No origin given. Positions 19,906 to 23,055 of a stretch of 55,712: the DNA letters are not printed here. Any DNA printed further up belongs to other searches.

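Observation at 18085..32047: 13.9-kb nine-gene operon joining two ABC-importer membrane modules to an uncharacterised NHL-propeller / Yip1 / giant exoprotein trio: candidate undescribed cell-surface capture-and-import system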

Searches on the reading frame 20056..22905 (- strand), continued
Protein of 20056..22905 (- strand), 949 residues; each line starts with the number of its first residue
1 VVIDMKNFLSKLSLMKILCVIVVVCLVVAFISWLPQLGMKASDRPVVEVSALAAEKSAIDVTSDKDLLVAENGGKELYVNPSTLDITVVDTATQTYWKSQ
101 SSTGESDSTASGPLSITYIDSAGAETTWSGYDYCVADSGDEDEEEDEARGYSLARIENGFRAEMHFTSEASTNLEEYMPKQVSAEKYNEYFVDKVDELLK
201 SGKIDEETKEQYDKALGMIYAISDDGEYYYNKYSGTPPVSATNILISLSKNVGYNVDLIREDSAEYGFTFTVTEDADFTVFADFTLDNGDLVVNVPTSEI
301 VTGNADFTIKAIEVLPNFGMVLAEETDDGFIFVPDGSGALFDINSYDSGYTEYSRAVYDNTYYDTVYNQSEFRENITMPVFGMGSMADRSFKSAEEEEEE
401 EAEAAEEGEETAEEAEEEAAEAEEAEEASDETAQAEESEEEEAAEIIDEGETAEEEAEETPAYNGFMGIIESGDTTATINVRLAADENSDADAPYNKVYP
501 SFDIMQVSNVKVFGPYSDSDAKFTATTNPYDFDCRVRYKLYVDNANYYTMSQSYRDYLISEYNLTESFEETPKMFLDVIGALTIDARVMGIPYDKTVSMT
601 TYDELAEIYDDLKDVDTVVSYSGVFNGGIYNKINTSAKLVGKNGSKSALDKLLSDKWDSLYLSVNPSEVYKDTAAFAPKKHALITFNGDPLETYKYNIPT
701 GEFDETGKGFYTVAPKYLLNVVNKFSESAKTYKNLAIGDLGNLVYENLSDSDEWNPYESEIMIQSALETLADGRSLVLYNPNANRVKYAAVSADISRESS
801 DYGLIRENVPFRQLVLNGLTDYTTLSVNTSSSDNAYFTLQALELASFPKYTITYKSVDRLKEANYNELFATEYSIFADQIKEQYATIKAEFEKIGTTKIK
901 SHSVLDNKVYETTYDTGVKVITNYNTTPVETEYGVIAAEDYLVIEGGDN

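Call 47: search_solved_structures(query=A1, max_evalue=0.01, show_alignments=5)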
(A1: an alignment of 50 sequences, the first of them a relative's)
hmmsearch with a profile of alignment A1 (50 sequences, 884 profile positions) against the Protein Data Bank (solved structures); distinct sequences matched with E-value up to 0.01: 5.
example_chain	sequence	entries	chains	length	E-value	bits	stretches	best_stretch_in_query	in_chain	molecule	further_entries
8rzk_A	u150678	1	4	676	0.00036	21.9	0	64-106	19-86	Conserved hypothetical periplasmic protein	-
8rzg_A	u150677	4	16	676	0.00038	21.9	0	64-106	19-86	Conserved hypothetical periplasmic protein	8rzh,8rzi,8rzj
5opq_A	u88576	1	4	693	0.00041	21.8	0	64-106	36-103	3,6-anhydro-D-galactosidase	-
5wzn_A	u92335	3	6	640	0.0016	19.8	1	448-616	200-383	Alpha-N-acetylgalactosaminidase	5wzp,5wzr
5wzq_A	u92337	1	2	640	0.0025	19.2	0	448-615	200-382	Alpha-N-acetylgalactosaminidase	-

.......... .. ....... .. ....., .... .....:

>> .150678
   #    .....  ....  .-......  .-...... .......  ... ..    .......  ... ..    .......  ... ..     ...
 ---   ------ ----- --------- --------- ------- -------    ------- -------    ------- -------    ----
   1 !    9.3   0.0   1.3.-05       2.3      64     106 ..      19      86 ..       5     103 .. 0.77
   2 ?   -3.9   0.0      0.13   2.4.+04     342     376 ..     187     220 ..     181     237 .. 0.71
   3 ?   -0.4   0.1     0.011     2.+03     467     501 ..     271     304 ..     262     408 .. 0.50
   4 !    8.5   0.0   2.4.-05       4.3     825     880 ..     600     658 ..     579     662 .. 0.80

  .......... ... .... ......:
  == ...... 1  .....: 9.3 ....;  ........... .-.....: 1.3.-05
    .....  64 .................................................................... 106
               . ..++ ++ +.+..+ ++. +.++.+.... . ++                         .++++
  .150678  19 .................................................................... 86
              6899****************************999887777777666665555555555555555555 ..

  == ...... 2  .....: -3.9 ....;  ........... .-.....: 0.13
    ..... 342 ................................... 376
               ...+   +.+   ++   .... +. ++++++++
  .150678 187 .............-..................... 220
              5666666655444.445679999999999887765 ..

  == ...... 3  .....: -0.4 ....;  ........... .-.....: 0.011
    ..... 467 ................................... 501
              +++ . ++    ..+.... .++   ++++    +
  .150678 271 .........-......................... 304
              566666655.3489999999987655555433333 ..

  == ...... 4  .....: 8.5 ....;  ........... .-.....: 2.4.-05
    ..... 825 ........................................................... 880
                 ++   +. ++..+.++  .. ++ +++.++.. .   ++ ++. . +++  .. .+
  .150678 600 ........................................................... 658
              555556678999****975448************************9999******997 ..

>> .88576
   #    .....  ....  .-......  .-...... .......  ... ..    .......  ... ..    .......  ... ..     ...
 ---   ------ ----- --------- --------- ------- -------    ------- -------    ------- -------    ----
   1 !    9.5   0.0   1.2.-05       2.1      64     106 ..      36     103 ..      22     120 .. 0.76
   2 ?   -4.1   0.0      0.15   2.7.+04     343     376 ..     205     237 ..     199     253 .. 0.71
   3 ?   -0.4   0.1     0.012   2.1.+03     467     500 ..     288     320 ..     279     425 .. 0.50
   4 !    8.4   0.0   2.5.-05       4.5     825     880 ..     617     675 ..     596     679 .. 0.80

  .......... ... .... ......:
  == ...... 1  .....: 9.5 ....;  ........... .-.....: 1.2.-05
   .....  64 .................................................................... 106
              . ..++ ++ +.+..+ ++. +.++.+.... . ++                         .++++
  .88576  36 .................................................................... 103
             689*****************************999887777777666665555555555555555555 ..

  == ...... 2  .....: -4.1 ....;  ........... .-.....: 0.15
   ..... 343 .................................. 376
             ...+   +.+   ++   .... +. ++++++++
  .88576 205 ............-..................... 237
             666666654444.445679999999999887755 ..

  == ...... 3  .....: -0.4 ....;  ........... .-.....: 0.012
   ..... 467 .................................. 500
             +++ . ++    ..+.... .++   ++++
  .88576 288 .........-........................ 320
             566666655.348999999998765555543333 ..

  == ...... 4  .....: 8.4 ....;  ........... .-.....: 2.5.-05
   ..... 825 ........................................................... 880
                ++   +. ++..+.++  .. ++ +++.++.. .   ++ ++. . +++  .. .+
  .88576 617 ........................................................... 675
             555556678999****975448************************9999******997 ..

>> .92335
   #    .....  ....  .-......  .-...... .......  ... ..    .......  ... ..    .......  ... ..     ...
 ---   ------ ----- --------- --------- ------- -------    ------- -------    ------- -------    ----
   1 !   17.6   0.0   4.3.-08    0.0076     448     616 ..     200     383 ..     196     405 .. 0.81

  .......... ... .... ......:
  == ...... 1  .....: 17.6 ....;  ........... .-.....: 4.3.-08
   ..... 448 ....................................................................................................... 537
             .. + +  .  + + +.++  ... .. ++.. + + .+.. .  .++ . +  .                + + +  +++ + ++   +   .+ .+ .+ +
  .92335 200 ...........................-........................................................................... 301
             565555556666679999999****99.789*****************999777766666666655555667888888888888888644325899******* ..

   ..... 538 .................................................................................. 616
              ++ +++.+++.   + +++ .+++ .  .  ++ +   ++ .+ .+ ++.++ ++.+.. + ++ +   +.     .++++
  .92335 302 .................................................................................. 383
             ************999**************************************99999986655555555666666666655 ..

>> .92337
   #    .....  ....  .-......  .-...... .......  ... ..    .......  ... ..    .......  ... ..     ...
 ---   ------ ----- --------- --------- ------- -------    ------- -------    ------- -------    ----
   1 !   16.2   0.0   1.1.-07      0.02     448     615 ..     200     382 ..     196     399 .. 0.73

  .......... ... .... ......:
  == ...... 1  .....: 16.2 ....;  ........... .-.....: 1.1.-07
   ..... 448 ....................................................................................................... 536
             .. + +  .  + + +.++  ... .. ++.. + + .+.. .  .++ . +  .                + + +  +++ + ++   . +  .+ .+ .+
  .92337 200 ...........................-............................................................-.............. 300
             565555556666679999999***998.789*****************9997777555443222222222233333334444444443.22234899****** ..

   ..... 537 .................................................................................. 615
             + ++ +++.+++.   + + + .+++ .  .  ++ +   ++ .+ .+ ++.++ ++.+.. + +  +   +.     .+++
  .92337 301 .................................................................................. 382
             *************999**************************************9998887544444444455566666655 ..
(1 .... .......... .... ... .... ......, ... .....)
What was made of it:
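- NagBb sugar- and metal-site motifs (HLDGW, THDQ) are not conserved (call 47).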

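Call 54: search_protein_families(library=pfam, proteins=[L039:14090-15424:+, L056:3-1481:+, L056:1602-2912:+, L056:10068-11978:+, L078:3913-5346:+, L078:5485-6789:+, L078:13807-15729:+, L081:13757-15721:+, L084:13680-15116:+, L077:1455-2858:+], max_evalue=0.0001)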
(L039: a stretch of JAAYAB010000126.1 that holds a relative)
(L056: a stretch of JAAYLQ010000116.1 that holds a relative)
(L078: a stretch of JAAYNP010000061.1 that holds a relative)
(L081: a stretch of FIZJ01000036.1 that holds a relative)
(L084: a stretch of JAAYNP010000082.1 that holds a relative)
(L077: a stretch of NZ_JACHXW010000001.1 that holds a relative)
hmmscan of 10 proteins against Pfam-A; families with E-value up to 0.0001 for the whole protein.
L039:14090-15424:+ (444 aa): 0 families

L056:3-1481:+ (492 aa): 1 family
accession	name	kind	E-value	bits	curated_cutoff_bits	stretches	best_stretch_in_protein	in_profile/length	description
PF01547.30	SBP_bac_1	-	4.8e-07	30.5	26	1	89-353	16-276/307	Bacterial extracellular solute-binding protein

L056:1602-2912:+ (436 aa): 1 family
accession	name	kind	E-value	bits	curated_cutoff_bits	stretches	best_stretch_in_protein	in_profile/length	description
PF13385.13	Laminin_G_3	-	1.4e-32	113.3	27.6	1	283-429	6-150/151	Concanavalin A-like lectin/glucanases superfamily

L056:10068-11978:+ (636 aa): 2 families
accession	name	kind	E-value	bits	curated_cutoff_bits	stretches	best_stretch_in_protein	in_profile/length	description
PF13229.12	Beta_helix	-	2.3e-15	57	25.9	1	268-428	3-137/158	Right handed beta helix region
PF05048.19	NosD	-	1.1e-09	38.5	23.6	0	311-400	71-171/212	Periplasmic copper-binding protein (NosD)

L078:3913-5346:+ (477 aa): 1 family
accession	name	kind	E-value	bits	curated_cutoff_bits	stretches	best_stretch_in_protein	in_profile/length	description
PF01547.30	SBP_bac_1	-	8.5e-11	42.8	26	1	87-343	32-277/307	Bacterial extracellular solute-binding protein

L078:5485-6789:+ (434 aa): 1 family
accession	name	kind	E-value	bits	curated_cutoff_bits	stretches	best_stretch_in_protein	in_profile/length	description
PF13385.13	Laminin_G_3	-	5.9e-30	104.9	27.6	1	279-428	3-150/151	Concanavalin A-like lectin/glucanases superfamily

L078:13807-15729:+ (640 aa): 2 families
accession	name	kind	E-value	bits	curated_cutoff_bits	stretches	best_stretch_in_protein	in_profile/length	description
PF13229.12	Beta_helix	-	2.7e-15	56.8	25.9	1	264-399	22-135/158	Right handed beta helix region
PF05048.19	NosD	-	7e-08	32.6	23.6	0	311-402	93-173/212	Periplasmic copper-binding protein (NosD)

L081:13757-15721:+ (654 aa): 2 families
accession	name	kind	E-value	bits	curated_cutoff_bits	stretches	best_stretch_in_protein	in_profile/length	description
PF13229.12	Beta_helix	-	1.6e-13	51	25.9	1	285-444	4-137/158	Right handed beta helix region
PF05048.19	NosD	-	1.4e-07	31.6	23.6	1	367-528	56-171/212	Periplasmic copper-binding protein (NosD)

L084:13680-15116:+ (479 aa): 2 families
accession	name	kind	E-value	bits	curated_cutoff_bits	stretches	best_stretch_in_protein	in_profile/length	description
PF01055.32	Glyco_hydro_31_2nd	-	3.3e-34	119.1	23.5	1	321-478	3-160/328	Glycosyl hydrolases family 31 TIM-barrel domain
PF13802.12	Gal_mutarotas_2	-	1.3e-14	55.4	27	1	207-273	108-180/184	Glycosyl hydrolase 31 N-terminal galactose mutarotase-like domain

L077:1455-2858:+ (467 aa): 1 family
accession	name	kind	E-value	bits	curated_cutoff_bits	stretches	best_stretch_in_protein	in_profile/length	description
PF13416.11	SBP_bac_8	-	5.3e-14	53.1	27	1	105-357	4-218/279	Bacterial extracellular solute-binding protein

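Call 74: search_protein_representatives(alignment_id=A1)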
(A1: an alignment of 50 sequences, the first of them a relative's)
Query: 50 sequences, 884 profile positions. Proteins with E-value up to 0.001 (for the whole library): 6370; up to 1e-10: 5088; up to 1e-30: 3820. The best 150 are listed.
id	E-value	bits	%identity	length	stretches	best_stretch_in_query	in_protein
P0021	0.0e+00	1293.4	-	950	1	1-882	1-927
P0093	0.0e+00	1080.1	-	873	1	7-880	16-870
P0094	0.0e+00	1035.6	-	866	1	1-882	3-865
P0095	6.6e-275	931.0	-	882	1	4-880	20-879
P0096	8.6e-272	920.7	-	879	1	4-880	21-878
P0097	2.1e-270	916.1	-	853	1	12-883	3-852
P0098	6.9e-270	914.4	-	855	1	5-880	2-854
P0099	2.7e-268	909.2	-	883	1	4-881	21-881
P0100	2.3e-264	896.2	-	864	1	7-882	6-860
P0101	8.2e-262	887.7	-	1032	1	12-882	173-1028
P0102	1.2e-255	867.3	-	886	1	12-880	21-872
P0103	6.9e-248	841.6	-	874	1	4-881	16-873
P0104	2.0e-242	823.6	-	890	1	12-880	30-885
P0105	1.7e-240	817.2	-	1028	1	9-879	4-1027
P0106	3.3e-240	816.2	-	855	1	5-880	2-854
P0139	1.8e-204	697.9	-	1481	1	10-881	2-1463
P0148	1.8e-201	688.0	-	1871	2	9-843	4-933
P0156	7.9e-199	679.3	-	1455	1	8-844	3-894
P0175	2.3e-193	661.2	-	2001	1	7-842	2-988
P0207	1.1e-187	642.4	-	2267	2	51-845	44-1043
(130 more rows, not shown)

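Call 76: search_protein_families(library=pfam, proteins=[P0148, P0175, P0207, P0156, P0139], max_evalue=0.001)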
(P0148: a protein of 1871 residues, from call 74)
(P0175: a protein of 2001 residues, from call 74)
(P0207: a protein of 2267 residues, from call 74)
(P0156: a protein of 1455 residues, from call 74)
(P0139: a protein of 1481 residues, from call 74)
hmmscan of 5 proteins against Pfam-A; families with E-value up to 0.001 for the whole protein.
P0148 (1871 aa): 1 family
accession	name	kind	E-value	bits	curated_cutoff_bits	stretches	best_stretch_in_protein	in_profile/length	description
PF18952.6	DUF5696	-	3.4e-130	435.9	25.6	2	410-932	92-577/612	Family of unknown function (DUF5696)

P0175 (2001 aa): 1 family
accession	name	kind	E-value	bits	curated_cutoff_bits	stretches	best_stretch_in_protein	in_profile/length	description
PF18952.6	DUF5696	-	2.4e-128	429.7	25.6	2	515-986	132-575/612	Family of unknown function (DUF5696)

P0207 (2267 aa): 1 family
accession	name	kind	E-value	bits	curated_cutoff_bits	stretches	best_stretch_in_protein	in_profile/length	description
PF18952.6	DUF5696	-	6.4e-117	392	25.6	3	682-990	277-577/612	Family of unknown function (DUF5696)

P0156 (1455 aa): 1 family
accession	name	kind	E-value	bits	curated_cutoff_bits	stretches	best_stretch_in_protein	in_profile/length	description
PF18952.6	DUF5696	-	2.4e-135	452.9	25.6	1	263-891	2-576/612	Family of unknown function (DUF5696)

P0139 (1481 aa): 1 family
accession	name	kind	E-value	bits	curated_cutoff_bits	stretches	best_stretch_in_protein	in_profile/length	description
PF18952.6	DUF5696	-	1.6e-128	430.4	25.6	2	498-971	131-576/612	Family of unknown function (DUF5696)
